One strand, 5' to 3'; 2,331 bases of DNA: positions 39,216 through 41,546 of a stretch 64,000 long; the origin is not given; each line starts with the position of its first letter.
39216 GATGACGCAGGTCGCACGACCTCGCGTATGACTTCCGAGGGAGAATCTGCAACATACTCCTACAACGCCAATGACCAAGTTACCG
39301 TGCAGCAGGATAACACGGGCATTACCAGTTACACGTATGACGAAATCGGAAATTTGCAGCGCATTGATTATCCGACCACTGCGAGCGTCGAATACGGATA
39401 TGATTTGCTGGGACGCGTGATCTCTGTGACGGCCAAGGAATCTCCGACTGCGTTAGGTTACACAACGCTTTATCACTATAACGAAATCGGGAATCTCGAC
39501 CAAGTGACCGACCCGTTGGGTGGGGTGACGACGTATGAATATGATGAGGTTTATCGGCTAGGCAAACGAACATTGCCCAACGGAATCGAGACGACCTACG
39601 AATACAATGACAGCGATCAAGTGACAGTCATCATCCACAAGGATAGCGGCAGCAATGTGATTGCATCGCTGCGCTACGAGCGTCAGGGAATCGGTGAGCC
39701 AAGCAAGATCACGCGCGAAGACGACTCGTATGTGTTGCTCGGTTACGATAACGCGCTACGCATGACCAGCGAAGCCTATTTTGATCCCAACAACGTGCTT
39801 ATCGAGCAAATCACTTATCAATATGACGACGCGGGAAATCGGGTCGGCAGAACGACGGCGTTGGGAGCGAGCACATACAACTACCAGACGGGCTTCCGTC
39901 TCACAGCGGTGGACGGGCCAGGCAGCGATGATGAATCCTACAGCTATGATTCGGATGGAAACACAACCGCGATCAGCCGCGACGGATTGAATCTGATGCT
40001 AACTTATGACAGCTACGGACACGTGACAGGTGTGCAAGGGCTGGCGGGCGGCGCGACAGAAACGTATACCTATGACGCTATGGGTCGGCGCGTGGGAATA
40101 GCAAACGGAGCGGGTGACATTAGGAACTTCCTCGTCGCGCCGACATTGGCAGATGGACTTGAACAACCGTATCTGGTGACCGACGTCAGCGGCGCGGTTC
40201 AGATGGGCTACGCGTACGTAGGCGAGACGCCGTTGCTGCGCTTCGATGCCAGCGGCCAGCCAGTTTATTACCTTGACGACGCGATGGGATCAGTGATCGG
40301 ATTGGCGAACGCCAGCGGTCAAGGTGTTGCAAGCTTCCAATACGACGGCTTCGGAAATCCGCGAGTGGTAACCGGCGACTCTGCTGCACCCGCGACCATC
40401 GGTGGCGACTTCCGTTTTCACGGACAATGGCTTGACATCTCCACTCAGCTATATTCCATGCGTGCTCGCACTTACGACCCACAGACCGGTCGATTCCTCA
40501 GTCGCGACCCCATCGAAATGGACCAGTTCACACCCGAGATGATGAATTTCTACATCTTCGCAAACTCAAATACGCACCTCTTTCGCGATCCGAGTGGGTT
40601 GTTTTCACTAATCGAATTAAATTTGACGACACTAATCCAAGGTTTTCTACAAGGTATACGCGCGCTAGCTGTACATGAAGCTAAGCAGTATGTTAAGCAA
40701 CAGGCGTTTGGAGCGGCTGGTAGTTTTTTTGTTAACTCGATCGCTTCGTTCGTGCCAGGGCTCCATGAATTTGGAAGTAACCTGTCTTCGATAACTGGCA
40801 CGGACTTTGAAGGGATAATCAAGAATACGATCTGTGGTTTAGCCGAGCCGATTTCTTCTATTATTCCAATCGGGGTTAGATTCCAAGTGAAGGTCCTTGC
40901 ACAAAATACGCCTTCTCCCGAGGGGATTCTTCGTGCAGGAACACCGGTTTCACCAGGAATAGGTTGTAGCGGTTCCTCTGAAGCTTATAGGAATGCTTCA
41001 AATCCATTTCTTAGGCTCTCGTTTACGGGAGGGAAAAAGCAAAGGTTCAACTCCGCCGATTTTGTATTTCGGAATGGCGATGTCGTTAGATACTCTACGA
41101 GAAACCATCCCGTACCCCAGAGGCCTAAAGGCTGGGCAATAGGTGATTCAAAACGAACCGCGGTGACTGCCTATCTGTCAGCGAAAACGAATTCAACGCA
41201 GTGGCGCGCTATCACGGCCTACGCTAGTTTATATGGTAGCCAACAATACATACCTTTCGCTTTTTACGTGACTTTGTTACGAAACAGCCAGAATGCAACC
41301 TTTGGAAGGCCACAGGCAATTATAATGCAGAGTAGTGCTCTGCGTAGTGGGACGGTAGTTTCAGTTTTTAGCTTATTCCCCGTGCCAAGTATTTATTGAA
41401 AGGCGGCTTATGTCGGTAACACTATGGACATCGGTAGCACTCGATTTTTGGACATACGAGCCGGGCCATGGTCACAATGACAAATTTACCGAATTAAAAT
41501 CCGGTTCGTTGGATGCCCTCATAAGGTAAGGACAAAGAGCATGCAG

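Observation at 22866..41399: Giant 6177-aa adhesin-like RHS polymorphic toxin with modular architecture and no obvious secretion partner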

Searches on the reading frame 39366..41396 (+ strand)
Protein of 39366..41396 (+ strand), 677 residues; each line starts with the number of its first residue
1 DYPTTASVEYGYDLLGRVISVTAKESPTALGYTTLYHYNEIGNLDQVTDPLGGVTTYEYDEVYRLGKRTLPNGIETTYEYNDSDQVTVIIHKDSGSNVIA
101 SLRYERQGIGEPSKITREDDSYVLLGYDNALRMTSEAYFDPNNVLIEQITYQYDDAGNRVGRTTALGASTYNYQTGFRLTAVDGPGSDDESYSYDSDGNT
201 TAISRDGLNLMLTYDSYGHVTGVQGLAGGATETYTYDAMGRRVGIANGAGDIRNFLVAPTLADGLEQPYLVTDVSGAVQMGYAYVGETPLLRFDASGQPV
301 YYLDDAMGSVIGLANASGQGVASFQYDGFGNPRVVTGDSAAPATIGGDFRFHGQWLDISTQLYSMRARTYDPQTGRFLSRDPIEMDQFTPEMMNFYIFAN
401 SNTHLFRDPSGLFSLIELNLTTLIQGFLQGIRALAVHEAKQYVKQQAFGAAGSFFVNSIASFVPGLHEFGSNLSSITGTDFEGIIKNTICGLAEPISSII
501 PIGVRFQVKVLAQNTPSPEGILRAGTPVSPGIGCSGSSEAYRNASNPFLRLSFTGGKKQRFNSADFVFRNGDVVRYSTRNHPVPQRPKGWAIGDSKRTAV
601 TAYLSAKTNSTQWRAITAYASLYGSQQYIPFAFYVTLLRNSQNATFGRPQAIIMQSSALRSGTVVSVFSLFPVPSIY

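Call 34: find_homologous_proteins(query=window:39366-41396:+, max_evalue=1e-10)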
Query window:39366-41396:+ (677 aa): 567 proteins with E <= 1e-10 among 8000 candidates; the best 120 are listed.
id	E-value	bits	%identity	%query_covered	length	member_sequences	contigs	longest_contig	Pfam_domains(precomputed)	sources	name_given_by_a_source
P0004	8.7e-143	495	42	92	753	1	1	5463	PF05593.20,PF25023.2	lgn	-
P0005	1.7e-138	481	41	99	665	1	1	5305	PF05593.20,PF25023.2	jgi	jgi:RHS repeat-associated protein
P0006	1.9e-137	477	39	99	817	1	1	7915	PF05593.20,PF25023.2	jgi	jgi:RHS repeat-associated protein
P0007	1.9e-134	467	43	79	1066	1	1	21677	PF05593.20,PF25023.2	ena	-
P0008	4.3e-128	446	40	94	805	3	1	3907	PF05593.20,PF25023.2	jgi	jgi:RHS repeat-associated protein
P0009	3.3e-125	437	39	99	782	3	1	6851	PF05593.20,PF25023.2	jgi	-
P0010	1.1e-122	429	44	79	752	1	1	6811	PF05593.20,PF25023.2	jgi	-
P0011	1.9e-122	428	41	90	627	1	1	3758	PF05593.20,PF25023.2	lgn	-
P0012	1.4e-119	418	36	98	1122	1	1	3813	PF05593.20,PF25023.2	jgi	jgi:RHS repeat-associated protein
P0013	3.5e-118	414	39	92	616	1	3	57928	PF05593.20,PF25023.2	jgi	jgi:RHS repeat-associated protein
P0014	4.7e-118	413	38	99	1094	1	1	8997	PF05593.20,PF25023.2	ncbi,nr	ncbi:MAG: hypothetical protein KJ070_20325 [Verrucomicrobia bacterium]|nr:hypothetical protein [Verr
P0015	1.4e-116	408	41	79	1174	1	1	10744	PF05593.20,PF25023.2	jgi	jgi:RHS repeat-associated protein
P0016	3.9e-115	404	39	92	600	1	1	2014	PF05593.20,PF25023.2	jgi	jgi:RHS repeat-associated protein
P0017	4.1e-115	404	46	65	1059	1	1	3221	PF05593.20,PF25023.2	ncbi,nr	ncbi:MAG: RHS repeat-associated core domain-containing protein, partial [Synechococcaceae cyanobacte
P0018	8.4e-114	399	36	93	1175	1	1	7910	PF05593.20,PF25023.2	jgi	jgi:RHS repeat-associated protein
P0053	8.9e-89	317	36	84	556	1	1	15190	PF05593.20,PF25023.2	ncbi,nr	ncbi:MAG: RHS repeat-associated core domain-containing protein [Kamptonema sp. SIO1D9]|nr:RHS repeat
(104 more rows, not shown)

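Call 45: find_encoding_contigs(protein=P0013, flank=6000, max_places=2)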
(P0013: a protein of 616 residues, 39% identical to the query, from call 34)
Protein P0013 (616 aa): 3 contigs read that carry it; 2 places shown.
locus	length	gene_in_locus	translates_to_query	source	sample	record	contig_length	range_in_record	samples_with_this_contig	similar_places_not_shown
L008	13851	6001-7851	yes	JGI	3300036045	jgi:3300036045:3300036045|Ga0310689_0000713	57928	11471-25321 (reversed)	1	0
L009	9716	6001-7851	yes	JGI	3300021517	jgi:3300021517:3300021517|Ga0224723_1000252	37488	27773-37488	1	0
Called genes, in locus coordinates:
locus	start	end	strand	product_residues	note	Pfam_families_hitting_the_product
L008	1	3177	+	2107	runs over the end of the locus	PF05345:He_PIG (weak), PF05345:He_PIG, PF17963:Big_9 (weak), PF05345:He_PIG, PF17963:Big_9 (weak), PF25023:TEN_YD-shell, PF05593:RHS_repeat, PF25023:TEN_YD-shell, +2 more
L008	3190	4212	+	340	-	-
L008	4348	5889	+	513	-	PF25023:TEN_YD-shell, PF05593:RHS_repeat (weak)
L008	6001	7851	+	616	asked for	PF05593:RHS_repeat (weak), PF25023:TEN_YD-shell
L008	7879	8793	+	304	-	PF12796:Ank_2, PF13857:Ank_5, PF00023:Ank (weak), PF13637:Ank_4 (weak), PF12796:Ank_2, PF13637:Ank_4 (weak), PF12796:Ank_2, PF13857:Ank_5, +5 more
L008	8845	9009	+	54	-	PF12796:Ank_2, PF13857:Ank_5, PF00023:Ank, PF13606:Ank_3 (weak), PF13637:Ank_4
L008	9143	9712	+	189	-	PF25023:TEN_YD-shell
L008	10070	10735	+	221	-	PF05685:Uma2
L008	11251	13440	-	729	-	PF13229:Beta_helix (weak)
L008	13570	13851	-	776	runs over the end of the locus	PF05787:PhoX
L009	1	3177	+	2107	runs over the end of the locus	PF05345:He_PIG (weak), PF05345:He_PIG, PF17963:Big_9 (weak), PF05345:He_PIG, PF17963:Big_9 (weak), PF25023:TEN_YD-shell, PF05593:RHS_repeat, PF25023:TEN_YD-shell, +2 more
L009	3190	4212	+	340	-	-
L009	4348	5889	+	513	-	PF25023:TEN_YD-shell, PF05593:RHS_repeat (weak)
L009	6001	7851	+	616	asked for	PF05593:RHS_repeat (weak), PF25023:TEN_YD-shell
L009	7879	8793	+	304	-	PF12796:Ank_2, PF13857:Ank_5, PF00023:Ank (weak), PF13637:Ank_4 (weak), PF12796:Ank_2, PF13637:Ank_4 (weak), PF12796:Ank_2, PF13857:Ank_5, +5 more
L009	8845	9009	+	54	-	PF12796:Ank_2, PF13857:Ank_5, PF00023:Ank, PF13606:Ank_3 (weak), PF13637:Ank_4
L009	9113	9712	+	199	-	PF25023:TEN_YD-shell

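Call 46: find_encoding_contigs(protein=P0053, flank=6000, max_places=2)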
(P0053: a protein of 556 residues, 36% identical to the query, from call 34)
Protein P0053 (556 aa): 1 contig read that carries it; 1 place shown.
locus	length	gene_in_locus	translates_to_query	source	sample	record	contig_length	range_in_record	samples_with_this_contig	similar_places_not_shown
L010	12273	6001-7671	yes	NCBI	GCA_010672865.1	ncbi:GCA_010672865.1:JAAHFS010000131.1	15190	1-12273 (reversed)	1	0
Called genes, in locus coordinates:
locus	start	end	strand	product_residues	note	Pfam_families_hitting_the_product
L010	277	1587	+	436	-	PF05593:RHS_repeat (weak), PF25023:TEN_YD-shell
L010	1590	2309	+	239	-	PF12796:Ank_2, PF23745:ANK_LRRK2 (faint), PF24521:Ank_KRIT1 (faint), PF12796:Ank_2, PF13637:Ank_4 (weak), PF13857:Ank_5, PF00023:Ank, PF13637:Ank_4 (weak), +1 more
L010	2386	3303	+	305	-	-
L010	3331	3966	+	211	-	-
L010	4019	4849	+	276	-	-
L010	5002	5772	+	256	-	PF13637:Ank_4 (faint), PF13606:Ank_3 (faint), PF12796:Ank_2 (weak), PF00023:Ank, PF12796:Ank_2, PF13857:Ank_5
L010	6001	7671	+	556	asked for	PF25023:TEN_YD-shell, PF05593:RHS_repeat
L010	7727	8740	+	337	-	PF12796:Ank_2, PF12796:Ank_2, PF13637:Ank_4, PF12796:Ank_2, PF13637:Ank_4 (weak), PF13857:Ank_5 (weak), PF12796:Ank_2, PF13637:Ank_4, +5 more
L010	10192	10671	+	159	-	-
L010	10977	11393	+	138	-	-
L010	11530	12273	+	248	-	PF17803:Cadherin_4 (faint), PF17892:Cadherin_5 (weak), PF17963:Big_9, PF05345:He_PIG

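Call 47: find_encoding_contigs(protein=P0007, flank=6000, max_places=2)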
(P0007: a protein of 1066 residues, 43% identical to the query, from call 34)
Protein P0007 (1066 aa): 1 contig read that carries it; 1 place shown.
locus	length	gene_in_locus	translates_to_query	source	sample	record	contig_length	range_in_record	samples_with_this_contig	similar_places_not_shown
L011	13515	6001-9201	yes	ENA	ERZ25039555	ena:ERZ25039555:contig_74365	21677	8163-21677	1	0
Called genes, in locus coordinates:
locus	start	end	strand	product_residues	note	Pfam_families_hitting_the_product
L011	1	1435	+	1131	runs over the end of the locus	PF18911:PKD_4, PF22352:K319L-like_PKD, PF18911:PKD_4, PF22352:K319L-like_PKD, PF22352:K319L-like_PKD, PF18911:PKD_4, PF22352:K319L-like_PKD, PF22352:K319L-like_PKD, +15 more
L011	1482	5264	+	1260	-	PF01839:FG-GAP (faint), PF13517:FG-GAP_3, PF05345:He_PIG, PF17963:Big_9 (weak), PF03793:PASTA, PF11617:Cu-binding_MopE (weak)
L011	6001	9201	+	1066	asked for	PF05593:RHS_repeat (weak), PF25023:TEN_YD-shell, PF05593:RHS_repeat, PF25023:TEN_YD-shell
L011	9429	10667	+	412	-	PF01551:Peptidase_M23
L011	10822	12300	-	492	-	PF01477:PLAT (faint)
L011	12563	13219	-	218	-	PF03797:Autotransporter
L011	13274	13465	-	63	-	-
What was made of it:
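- One family-related tip, P0007 (weak match), is followed by a Peptidase_M23 gene rather than an Ank gene (call 47).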

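Call 73: find_encoding_contigs(protein=P0014, flank=4000, max_places=1)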
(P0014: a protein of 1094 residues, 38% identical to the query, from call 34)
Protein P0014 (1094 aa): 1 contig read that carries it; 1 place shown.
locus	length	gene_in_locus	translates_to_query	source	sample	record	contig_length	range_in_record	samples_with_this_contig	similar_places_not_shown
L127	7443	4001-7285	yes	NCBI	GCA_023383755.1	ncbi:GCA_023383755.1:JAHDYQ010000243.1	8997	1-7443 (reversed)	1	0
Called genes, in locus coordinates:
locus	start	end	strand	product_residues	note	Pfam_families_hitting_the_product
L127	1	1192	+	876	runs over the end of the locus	PF25023:TEN_YD-shell (weak), PF05593:RHS_repeat, PF25023:TEN_YD-shell, PF05593:RHS_repeat (weak), PF25023:TEN_YD-shell (weak), PF05593:RHS_repeat (weak), PF25023:TEN_YD-shell (weak)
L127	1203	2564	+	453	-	-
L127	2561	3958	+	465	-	PF13088:BNR_2 (faint)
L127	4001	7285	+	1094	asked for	PF25023:TEN_YD-shell (weak), PF05593:RHS_repeat (weak), PF25023:TEN_YD-shell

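Call 74: find_encoding_contigs(protein=P0018, flank=4000, max_places=1)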
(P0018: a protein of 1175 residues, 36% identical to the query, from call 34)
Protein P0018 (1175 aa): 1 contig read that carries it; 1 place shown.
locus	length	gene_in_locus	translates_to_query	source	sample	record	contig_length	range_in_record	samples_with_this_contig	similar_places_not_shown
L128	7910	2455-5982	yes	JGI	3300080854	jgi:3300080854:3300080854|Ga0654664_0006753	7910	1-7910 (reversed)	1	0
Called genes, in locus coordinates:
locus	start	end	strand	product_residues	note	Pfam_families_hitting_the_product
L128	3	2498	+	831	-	?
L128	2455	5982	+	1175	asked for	PF05593:RHS_repeat (weak), PF25023:TEN_YD-shell (weak), PF05593:RHS_repeat (weak), PF25023:TEN_YD-shell (weak), PF05593:RHS_repeat (weak), PF25023:TEN_YD-shell, PF05593:RHS_repeat (weak), PF25023:TEN_YD-shell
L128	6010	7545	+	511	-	PF12796:Ank_2, PF12796:Ank_2, PF13637:Ank_4, PF00023:Ank (weak), PF12796:Ank_2, PF13637:Ank_4 (weak), PF13857:Ank_5, PF12796:Ank_2, +2 more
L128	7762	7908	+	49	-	?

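Call 75: find_encoding_contigs(protein=P0006, flank=4000, max_places=1)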
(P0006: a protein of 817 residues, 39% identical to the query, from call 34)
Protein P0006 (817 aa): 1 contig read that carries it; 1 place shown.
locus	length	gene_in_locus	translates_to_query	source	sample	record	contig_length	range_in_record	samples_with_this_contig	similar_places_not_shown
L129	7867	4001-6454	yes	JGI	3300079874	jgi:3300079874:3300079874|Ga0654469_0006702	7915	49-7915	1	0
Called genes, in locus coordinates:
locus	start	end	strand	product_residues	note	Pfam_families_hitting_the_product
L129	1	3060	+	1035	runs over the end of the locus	?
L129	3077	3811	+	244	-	PF12796:Ank_2, PF13606:Ank_3 (faint), PF13637:Ank_4 (faint), PF13857:Ank_5 (weak), PF00023:Ank (weak), PF12796:Ank_2 (weak)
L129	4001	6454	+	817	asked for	PF25023:TEN_YD-shell, PF05593:RHS_repeat (weak), PF25023:TEN_YD-shell, PF05593:RHS_repeat, PF25023:TEN_YD-shell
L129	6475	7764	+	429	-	PF12796:Ank_2, PF13606:Ank_3 (faint), PF24521:Ank_KRIT1 (faint), PF13637:Ank_4 (faint), PF12796:Ank_2, PF13857:Ank_5 (weak), PF00023:Ank (weak), PF12796:Ank_2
